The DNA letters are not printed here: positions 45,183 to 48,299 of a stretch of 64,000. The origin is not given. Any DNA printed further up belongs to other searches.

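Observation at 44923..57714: Composite amino-acid deamidation / decarboxylation / antiport island, a candidate acid-tolerance or proton-motive module in an unreported combination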

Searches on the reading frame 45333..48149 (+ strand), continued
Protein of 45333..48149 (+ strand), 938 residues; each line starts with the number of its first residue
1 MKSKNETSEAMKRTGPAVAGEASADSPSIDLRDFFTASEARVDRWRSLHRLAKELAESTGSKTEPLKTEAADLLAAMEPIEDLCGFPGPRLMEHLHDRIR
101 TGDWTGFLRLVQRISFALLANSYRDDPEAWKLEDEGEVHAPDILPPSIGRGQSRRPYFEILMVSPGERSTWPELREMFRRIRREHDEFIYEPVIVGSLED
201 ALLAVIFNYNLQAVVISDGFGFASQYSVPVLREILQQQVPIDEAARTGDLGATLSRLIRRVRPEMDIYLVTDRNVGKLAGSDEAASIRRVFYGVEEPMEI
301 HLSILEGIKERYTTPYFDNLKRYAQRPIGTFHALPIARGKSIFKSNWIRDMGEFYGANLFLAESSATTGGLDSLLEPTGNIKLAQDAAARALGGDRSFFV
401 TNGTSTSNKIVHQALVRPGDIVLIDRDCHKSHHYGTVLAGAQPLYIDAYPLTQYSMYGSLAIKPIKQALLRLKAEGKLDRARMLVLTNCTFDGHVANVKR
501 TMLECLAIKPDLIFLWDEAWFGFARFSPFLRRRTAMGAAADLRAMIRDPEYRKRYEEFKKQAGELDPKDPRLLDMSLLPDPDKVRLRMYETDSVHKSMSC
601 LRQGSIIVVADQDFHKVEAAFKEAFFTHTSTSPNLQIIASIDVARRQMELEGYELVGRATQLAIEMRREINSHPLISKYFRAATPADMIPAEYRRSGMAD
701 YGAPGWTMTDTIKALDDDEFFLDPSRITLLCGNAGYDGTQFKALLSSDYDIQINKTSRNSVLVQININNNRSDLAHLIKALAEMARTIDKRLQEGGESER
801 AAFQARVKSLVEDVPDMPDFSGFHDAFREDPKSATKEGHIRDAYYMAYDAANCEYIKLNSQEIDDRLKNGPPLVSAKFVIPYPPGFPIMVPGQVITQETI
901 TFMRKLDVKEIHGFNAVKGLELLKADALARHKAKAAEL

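Call 13: search_solved_structures(query=window:45333-48149:+, show_alignments=2)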
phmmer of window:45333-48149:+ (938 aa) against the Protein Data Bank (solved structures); distinct sequences matched with E-value up to 0.001: 19.
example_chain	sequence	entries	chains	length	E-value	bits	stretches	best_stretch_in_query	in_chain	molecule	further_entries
9n0o_A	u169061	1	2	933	4.4e-221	739.8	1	39-933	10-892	Probable amino acid decarboxylase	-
9n0n_A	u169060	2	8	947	4.4e-221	739.8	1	38-933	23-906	Probable amino acid decarboxylase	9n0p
6q6i_A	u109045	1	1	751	3.1e-44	154.6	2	314-539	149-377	Biodegradative arginine decarboxylase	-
6y3x_A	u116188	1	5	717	1.1e-40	142.9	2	352-537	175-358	Lysine decarboxylase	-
9e0o_A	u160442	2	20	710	1.5e-40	142.5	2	338-536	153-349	Lysine decarboxylase, inducible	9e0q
9e0m_A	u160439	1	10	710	1.5e-40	142.5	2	338-536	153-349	Lysine decarboxylase, inducible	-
5fkx_A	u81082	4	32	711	4.4e-39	137.6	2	335-537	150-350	LYSINE DECARBOXYLASE, INDUCIBLE | Inducible lysine decarboxylase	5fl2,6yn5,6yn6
3n75_A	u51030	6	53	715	4.5e-39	137.5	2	335-537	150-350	Lysine decarboxylase, inducible | Inducible lysine decarboxylase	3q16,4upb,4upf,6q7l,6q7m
5fkz_E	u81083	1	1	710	9.9e-38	133.1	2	312-537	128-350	LYSINE DECARBOXYLASE, CONSTITUTIVE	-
2vyc_A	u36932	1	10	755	2.4e-37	131.8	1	186-536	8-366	BIODEGRADATIVE ARGININE DECARBOXYLASE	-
5xx1_A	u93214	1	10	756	3.6e-37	131.3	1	305-536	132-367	Arginine decarboxylase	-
7p9b_A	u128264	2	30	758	1.1e-34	123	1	308-536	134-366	Biodegradative arginine decarboxylase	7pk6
9lkg_C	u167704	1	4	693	3.7e-29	104.8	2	353-532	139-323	Ornithine decarboxylase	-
9lma_A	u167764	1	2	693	3.2e-28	101.7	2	353-533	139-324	Ornithine decarboxylase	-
9lls_A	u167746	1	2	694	3.2e-28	101.7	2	353-533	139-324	Ornithine decarboxylase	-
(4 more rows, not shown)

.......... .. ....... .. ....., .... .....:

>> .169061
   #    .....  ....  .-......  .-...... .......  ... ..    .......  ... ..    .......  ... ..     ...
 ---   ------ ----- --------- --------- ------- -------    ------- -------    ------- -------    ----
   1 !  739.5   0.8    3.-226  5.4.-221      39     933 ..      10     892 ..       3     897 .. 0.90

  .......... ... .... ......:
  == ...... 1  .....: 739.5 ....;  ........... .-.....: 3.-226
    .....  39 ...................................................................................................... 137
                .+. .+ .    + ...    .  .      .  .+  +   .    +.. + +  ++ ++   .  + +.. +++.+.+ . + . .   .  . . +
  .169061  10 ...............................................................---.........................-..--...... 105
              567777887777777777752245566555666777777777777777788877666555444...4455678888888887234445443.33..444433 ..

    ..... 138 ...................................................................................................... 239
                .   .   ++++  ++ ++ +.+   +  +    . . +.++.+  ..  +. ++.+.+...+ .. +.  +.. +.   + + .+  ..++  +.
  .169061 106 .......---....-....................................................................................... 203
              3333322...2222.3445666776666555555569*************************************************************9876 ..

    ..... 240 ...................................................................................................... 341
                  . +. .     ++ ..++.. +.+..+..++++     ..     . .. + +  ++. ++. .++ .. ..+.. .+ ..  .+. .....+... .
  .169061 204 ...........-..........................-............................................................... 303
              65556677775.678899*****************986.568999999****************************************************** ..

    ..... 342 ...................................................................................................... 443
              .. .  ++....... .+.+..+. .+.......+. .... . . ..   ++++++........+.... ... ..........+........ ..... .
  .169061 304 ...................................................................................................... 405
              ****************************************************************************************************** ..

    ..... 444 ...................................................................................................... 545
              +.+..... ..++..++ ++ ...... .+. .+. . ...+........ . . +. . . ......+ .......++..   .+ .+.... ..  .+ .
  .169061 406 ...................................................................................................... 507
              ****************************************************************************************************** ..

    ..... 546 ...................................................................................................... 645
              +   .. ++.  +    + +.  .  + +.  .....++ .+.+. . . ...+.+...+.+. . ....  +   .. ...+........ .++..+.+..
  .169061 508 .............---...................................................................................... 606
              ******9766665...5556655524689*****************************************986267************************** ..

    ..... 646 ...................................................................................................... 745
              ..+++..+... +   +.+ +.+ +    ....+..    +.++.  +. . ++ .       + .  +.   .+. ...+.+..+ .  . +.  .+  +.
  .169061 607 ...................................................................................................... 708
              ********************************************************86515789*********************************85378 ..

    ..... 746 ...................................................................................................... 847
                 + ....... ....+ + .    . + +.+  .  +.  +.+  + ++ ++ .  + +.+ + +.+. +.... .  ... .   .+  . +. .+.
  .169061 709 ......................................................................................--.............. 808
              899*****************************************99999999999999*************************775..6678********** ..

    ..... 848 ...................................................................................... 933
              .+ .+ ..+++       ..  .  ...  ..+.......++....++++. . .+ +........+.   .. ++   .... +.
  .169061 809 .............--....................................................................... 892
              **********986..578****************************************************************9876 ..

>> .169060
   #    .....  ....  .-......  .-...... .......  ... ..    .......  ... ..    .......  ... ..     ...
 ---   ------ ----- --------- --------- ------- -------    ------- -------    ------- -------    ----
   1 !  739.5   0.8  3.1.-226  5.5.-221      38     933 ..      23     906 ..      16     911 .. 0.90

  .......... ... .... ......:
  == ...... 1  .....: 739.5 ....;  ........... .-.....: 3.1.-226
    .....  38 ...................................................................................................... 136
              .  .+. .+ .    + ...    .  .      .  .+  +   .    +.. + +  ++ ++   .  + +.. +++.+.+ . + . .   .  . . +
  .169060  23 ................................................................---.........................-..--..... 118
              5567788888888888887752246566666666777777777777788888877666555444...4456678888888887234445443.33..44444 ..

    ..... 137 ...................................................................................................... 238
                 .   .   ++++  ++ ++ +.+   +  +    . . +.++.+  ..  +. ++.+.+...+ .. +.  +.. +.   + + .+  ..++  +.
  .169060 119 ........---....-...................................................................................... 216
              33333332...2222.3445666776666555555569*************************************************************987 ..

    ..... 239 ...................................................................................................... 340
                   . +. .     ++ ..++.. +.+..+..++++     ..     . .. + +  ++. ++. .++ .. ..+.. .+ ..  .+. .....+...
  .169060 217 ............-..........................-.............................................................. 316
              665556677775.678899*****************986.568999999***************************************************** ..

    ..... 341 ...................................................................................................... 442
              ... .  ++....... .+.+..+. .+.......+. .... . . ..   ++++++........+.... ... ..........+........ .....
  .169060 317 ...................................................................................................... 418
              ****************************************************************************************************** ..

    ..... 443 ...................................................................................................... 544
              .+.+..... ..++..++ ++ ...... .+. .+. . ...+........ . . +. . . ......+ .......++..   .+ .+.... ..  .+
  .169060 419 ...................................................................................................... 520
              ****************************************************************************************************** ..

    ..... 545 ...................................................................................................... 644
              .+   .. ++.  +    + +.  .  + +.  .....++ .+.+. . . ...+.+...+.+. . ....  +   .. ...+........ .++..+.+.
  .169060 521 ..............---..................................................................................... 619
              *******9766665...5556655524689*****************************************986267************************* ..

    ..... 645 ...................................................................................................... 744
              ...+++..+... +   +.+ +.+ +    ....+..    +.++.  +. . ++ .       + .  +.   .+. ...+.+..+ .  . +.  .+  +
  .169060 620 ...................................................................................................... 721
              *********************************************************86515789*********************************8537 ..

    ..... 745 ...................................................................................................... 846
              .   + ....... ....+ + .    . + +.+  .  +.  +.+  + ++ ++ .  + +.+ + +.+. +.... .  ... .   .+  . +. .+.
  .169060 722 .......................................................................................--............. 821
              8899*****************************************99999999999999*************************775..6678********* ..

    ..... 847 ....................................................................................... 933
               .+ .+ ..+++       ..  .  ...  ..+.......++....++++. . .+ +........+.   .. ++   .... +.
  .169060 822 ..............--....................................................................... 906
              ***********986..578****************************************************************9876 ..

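Call 22: find_related_loci(query=window:45333-48149:+, collection=genome_contigs, flank=10000)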
Query window:45333-48149:+ (938 aa) in genome_contigs; peptide patterns used: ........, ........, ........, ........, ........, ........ (x = any residue, [..] = any of these).
600 stretches matched a pattern (row limit reached: there are more); 591 encode a relative of the query (tblastn E <= 1e-3); the best 80 are kept; 80 distinct loci.
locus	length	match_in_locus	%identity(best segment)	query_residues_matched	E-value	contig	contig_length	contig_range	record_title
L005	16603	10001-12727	80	26-934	0e+0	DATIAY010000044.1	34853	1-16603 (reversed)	MAG TPA_asm: Candidatus Methylomirabilota bacterium isolate SMAG_U16276 k141_1862888, whole genome shotgun sequence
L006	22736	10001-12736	79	23-934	0e+0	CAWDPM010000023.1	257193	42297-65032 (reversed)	MAG: uncultured Candidatus Rokubacteria bacterium isolate MFD04850.bin.1.411 genome assembly, contig: contig_41978, whol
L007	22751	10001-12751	81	11-928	0e+0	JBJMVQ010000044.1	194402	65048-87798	MAG: Sulfurifustis sp. isolate 12C18O_168h_50_P09_coass_bin_11 k141_281149, whole genome shotgun sequence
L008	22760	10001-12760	79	15-932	0e+0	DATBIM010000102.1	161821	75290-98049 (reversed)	MAG TPA_asm: Candidatus Methylomirabilota bacterium isolate SMAG_U3894 k141_3875261, whole genome shotgun sequence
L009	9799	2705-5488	77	7-932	0e+0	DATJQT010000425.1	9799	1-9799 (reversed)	MAG TPA_asm: Candidatus Baltobacteraceae bacterium isolate SMAG_U14948 k141_1956024, whole genome shotgun sequence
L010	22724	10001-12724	79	28-935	0e+0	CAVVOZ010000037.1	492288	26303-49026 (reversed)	MAG: uncultured Candidatus Rokubacteria bacterium isolate MFD02242.bin.2.101 genome assembly, contig: contig_976, whole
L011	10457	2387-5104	78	29-934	0e+0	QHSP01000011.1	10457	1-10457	MAG: Candidatus Rokuibacteriota bacterium isolate AR28 14_1009_16_30cm_scaffold_14984_curated, whole genome shotgun sequ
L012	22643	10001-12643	80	58-935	0e+0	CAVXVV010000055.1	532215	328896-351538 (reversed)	MAG: uncultured Candidatus Rokubacteria bacterium isolate MFD04850.bin.2.156 genome assembly, contig: contig_3718, whole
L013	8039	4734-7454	78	31-937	0e+0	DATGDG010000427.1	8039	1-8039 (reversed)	MAG TPA_asm: Casimicrobiaceae bacterium isolate SMAG_U9668 k141_222651, whole genome shotgun sequence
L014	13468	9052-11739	76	29-924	0e+0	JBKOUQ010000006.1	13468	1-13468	MAG: Candidatus Methylomirabilota bacterium isolate GM_HAYS_MAG_00022 GM_HAYS_000001363393, whole genome shotgun sequenc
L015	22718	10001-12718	75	27-934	0e+0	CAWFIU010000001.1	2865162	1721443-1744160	MAG: uncultured beta proteobacterium isolate MFD01872.bin.2.54 genome assembly, contig: contig_117711, whole genome shot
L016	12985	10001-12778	74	10-937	0e+0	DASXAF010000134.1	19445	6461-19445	MAG TPA_asm: Casimicrobiaceae bacterium isolate SMAG_U3758 k141_2201602, whole genome shotgun sequence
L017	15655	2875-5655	73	1-929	0e+0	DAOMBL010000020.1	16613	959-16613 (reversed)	MAG TPA_asm: Casimicrobiaceae bacterium isolate AMR_MDS_5107 NODE_128_length_16613_cov_4.580807, whole genome shotgun se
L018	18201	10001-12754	74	4-928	0e+0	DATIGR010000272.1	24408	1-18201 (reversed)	MAG TPA_asm: Burkholderiales bacterium isolate SMAG_U16426 k141_850150, whole genome shotgun sequence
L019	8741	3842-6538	74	34-936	0e+0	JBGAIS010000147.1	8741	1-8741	MAG: Casimicrobiaceae bacterium isolate MAG_MBR_H125.84 MBRH125-84_opera_contig_12592, whole genome shotgun sequence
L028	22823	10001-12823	66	2-937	0e+0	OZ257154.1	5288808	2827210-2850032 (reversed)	MAG: Burkholderiales bacterium isolate 5a1f4b7f-29eb-4d11-b998-9e1cb223b6c6 genome assembly, chromosome: 1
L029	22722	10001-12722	84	28-934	0e+0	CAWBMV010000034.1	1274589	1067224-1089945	MAG: uncultured Candidatus Rokubacteria bacterium isolate MFD02242.bin.2.34 genome assembly, contig: contig_8001, whole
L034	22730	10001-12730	63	28-934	0e+0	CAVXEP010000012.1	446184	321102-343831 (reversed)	MAG: uncultured delta proteobacterium isolate MFD02360.bin.2.146 genome assembly, contig: contig_20748, whole genome sho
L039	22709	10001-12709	62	26-929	0e+0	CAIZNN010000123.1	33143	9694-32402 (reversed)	MAG: Akkermansiaceae bacterium isolate Loc090519-7m_bin-1587 genome assembly, contig: bin-1587:123/282, whole genome sho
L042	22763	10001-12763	62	9-935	0e+0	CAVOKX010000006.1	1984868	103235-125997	MAG: uncultured Acidobacteriota bacterium isolate MFD00008.bin.1.215 genome assembly, contig: contig_23554, whole genome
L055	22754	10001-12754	61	12-934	0e+0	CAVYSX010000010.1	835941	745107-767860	MAG: uncultured Acidobacteriota bacterium isolate MFD05521.bin.2.7 genome assembly, contig: contig_13897, whole genome s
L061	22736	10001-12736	61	25-933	0e+0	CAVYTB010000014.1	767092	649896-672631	MAG: Candidatus Acidoferrales bacterium isolate MFD05521.bin.1.74 genome assembly, contig: contig_7229, whole genome sho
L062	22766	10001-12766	61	21-937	0e+0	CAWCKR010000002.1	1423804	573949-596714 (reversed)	MAG: Terriglobia bacterium isolate MFD01872.bin.1.96 genome assembly, contig: contig_2657, whole genome shotgun sequence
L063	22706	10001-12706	60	21-923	0e+0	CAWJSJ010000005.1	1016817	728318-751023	MAG: uncultured candidate division NC10 bacterium isolate MFD00905.bin.2.59 genome assembly, contig: contig_551, whole g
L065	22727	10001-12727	61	23-924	0e+0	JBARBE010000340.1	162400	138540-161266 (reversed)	MAG: Candidatus Acidiferrum sp. isolate MFD05764_ilm_asm_bin369 k127_3294518, whole genome shotgun sequence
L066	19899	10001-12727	61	22-929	0e+0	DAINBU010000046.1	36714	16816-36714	MAG TPA_asm: Planctomycetota bacterium isolate CTOTU25974 NODE_229_length_36714_cov_6.568373, whole genome shotgun seque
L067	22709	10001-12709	60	25-924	0e+0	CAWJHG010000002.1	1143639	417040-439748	MAG: Candidatus Acidoferrales bacterium isolate MFD01689.bin.1.7 genome assembly, contig: contig_25172, whole genome sho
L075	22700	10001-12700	60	35-933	0e+0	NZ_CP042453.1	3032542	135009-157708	Arenimonas daejeonensis strain KACC 14631 chromosome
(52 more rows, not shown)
